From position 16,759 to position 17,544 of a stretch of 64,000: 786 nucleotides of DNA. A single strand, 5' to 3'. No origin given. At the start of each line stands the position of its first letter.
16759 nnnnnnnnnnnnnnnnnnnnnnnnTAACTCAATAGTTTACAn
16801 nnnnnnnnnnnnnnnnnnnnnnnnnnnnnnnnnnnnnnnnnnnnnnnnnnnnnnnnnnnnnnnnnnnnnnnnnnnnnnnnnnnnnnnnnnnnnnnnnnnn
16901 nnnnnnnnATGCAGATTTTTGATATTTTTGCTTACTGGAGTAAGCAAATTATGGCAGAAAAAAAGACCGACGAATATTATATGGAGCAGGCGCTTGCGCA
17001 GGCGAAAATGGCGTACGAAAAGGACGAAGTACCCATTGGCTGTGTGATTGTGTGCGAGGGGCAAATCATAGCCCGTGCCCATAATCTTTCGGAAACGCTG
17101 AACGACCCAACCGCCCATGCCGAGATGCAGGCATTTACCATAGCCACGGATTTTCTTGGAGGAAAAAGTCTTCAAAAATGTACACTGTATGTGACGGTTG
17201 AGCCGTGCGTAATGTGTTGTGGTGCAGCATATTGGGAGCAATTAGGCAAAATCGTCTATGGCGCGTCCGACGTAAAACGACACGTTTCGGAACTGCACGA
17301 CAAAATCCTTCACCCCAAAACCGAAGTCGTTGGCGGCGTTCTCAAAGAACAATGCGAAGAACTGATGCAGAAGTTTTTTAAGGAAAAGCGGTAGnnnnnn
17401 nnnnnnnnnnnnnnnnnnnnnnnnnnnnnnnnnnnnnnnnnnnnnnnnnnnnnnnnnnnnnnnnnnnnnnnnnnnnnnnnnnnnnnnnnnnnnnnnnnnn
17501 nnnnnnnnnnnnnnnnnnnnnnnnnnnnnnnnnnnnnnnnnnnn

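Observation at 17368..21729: A 4.3-kb AT-rich accessory island between tadA and skp, bounded by a decayed duplicate of the tadA 3' end, with no integrase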

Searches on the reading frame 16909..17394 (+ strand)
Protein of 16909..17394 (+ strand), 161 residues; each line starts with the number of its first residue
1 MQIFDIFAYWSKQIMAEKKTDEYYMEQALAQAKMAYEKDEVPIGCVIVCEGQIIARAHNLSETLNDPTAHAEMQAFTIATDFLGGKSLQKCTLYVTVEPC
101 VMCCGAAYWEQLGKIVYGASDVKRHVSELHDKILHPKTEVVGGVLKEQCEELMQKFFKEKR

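Call 6: search_protein_families(library=pfam, proteins=[window:16909-17394:+], max_evalue=0.01)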
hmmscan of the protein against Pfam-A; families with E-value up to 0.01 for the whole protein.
window:16909-17394:+ (161 aa): 4 families
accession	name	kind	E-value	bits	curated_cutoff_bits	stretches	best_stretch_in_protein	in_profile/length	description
PF14437.12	MafB19-deam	-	9e-33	113.6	27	1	21-161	3-142/142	MafB19-like deaminase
PF00383.29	dCMP_cyt_deam_1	-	4.5e-28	97.6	25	1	19-118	2-101/102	Cytidine and deoxycytidylate deaminase zinc-binding region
PF14439.12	Bd3614-deam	-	0.00011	22.6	38.5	1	43-108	11-75/113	Bd3614-like deaminase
PF08210.17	APOBEC_N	-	0.0061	17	25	1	65-105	40-83/170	APOBEC-like N-terminal domain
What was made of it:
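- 16951..17394 (+): tadA (tRNA adenosine deaminase, 147 aa from ATG 16951; the longest ORF starts at 16909). This is the target gene. Pfam MafB19-deam and dCMP_cyt_deam_1 (call 6).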

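Call 7: find_encoding_contigs(protein=window:16909-17394:+, flank=10000, max_places=10)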
Protein window:16909-17394:+ (161 aa): 11 contigs read that carry it; 7 places shown.
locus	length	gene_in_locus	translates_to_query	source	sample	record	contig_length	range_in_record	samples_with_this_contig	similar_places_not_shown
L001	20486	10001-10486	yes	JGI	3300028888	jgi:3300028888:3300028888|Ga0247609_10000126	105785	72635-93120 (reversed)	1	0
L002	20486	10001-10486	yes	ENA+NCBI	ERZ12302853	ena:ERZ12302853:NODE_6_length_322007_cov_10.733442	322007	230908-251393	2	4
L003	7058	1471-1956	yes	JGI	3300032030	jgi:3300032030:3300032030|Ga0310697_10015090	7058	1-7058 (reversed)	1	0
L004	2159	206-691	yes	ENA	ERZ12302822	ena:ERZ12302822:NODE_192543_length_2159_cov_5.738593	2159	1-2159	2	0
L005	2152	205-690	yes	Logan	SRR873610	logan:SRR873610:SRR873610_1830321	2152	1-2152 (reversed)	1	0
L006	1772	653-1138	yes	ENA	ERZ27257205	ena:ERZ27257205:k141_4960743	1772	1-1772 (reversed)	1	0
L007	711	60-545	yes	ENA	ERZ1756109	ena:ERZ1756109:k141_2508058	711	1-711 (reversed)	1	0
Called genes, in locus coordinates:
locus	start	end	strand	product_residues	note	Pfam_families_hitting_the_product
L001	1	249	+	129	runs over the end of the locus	PF09719:C_GCAxxG_C_C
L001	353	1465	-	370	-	PF00657:Lipase_GDSL, PF13472:Lipase_GDSL_2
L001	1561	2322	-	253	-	PF12811:BaxI_1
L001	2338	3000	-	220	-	PF08713:DNA_alkylation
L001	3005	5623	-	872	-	PF13424:TPR_12 (weak), PF13424:TPR_12, PF00515:TPR_1 (weak), PF13424:TPR_12, PF24885:TPR_NPHP3, PF13424:TPR_12, PF00515:TPR_1 (weak), PF07228:SpoIIE, +10 more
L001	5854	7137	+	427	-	-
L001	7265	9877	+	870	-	PF00133:tRNA-synt_1, PF09334:tRNA-synt_1g, PF00133:tRNA-synt_1, PF13603:tRNA-synt_1_2, PF00133:tRNA-synt_1 (weak), PF08264:Anticodon_1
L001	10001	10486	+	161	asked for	PF00383:dCMP_cyt_deam_1, PF14437:MafB19-deam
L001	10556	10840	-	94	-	PF09827:CRISPR_Cas2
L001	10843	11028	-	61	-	-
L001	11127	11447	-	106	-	-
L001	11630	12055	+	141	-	-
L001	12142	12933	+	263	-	-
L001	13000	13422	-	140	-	PF13470:PIN_3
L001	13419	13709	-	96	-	PF04221:RelB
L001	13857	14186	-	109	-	PF13443:HTH_26 (faint), PF13744:HTH_37 (weak), PF13560:HTH_31, PF01381:HTH_3, PF12844:HTH_19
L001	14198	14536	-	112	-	PF05973:Gp49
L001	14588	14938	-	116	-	-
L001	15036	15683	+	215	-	PF03938:OmpH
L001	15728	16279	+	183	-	PF02441:Flavoprotein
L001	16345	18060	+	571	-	PF16342:DUF4972 (faint), PF18998:Flg_new_2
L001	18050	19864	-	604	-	PF01136:Peptidase_U32, PF12392:DUF3656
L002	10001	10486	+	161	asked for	PF00383:dCMP_cyt_deam_1, PF14437:MafB19-deam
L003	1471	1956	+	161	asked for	PF00383:dCMP_cyt_deam_1, PF14437:MafB19-deam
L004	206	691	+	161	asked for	PF00383:dCMP_cyt_deam_1, PF14437:MafB19-deam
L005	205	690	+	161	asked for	PF00383:dCMP_cyt_deam_1, PF14437:MafB19-deam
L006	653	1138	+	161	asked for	PF00383:dCMP_cyt_deam_1, PF14437:MafB19-deam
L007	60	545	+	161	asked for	PF00383:dCMP_cyt_deam_1, PF14437:MafB19-deam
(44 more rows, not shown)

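Call 13: find_related_loci(query=window:16951-17394:+, collection=genome_contigs, flank=10000)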
Query window:16951-17394:+ (147 aa) in genome_contigs; peptide patterns used: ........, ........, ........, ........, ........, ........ (x = any residue, [..] = any of these).
600 stretches matched a pattern (row limit reached: there are more); 587 encode a relative of the query (tblastn E <= 1e-3); the best 80 are kept; 80 distinct loci.
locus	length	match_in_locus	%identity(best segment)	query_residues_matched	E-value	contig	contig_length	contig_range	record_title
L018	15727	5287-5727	94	1-147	9e-93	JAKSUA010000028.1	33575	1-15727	MAG: Bacteroidales bacterium isolate Horse_feces321 MAG321_28, whole genome shotgun sequence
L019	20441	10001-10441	93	1-147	1e-91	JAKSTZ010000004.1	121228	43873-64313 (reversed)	MAG: Bacteroidales bacterium isolate Horse_feces320 MAG320_4, whole genome shotgun sequence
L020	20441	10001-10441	92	1-147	1e-90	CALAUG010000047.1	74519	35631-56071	MAG TPA_asm: uncultured Bacteroidales bacterium isolate SRR6425800_bin.23_CONCOCT_v1.1_MAG genome assembly, contig: ERZ1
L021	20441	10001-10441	92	1-147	9e-91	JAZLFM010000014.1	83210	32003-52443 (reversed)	MAG: Bacteroidales bacterium isolate T1900045004_TA20190066.MAGScoT_cleanbin_000004 SGB_4336_k141_2254114, whole genome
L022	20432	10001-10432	67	4-147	3e-68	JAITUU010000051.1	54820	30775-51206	MAG: Bacteroidales bacterium isolate TD114a_bin13 k119_1148688, whole genome shotgun sequence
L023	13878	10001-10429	67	5-147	1e-66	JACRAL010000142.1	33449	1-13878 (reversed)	MAG: Bacteroidetes bacterium isolate NC_groundwater_1592_Pr3_B-0.1um_39_19 SR-2_scaffold_141_2479605, whole genome shotg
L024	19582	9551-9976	65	6-147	4e-66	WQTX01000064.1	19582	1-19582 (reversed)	MAG: Bacteroidetes bacterium isolate Cu122P3bin3 JGI20164J26629_10000363, whole genome shotgun sequence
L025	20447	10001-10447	65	1-147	3e-65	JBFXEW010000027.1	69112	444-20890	MAG: Salinivirgaceae bacterium isolate CA_2019_TPIn_125 NODE_1330_length_69112_cov_14.211785_TPIn, whole genome shotgun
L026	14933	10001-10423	67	7-147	2e-64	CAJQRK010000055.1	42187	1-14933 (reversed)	MAG: uncultured Flavobacteriales bacterium isolate RIS_SAG_09 genome assembly, contig: c_000000000666, whole genome shot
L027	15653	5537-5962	63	6-147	3e-64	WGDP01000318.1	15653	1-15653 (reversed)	MAG: Bacteroidales bacterium isolate S145_9 k151_74508, whole genome shotgun sequence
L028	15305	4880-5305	67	6-147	4e-64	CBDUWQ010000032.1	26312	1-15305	MAG TPA_asm: uncultured Bacteroidales bacterium isolate SRR22302365_concoct_80 genome assembly, contig: ERZ25074835.1026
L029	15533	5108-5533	65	6-147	1e-63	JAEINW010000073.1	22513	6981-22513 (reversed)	MAG: Salinivirgaceae bacterium isolate MAG14 NODE_1560_length_22513_cov_4.434614, whole genome shotgun sequence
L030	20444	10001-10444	64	1-147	1e-63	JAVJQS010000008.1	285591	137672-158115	MAG: Vicingaceae bacterium isolate D1-CHI-04 k141_15142, whole genome shotgun sequence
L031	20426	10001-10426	64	6-147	1e-63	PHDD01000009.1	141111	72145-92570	MAG: Bacteroidetes bacterium HGW-Bacteroidetes-4 08E140C01_z5_2013_Ig3399_v2_scaffold_134, whole genome shotgun sequence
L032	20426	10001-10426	65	7-147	1e-63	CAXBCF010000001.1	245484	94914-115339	MAG TPA_asm: uncultured Flavobacteriales bacterium isolate ERR2762106_metabat2_40 genome assembly, contig: ERZ3422020.66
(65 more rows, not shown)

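Call 49: search_protein_families(library=padloc, proteins=[L001:12142-12933:+], max_evalue=0.01)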
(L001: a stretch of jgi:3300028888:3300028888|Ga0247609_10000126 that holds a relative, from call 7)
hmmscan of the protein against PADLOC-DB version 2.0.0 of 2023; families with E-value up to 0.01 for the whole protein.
L001:12142-12933:+ (263 aa): 0 families
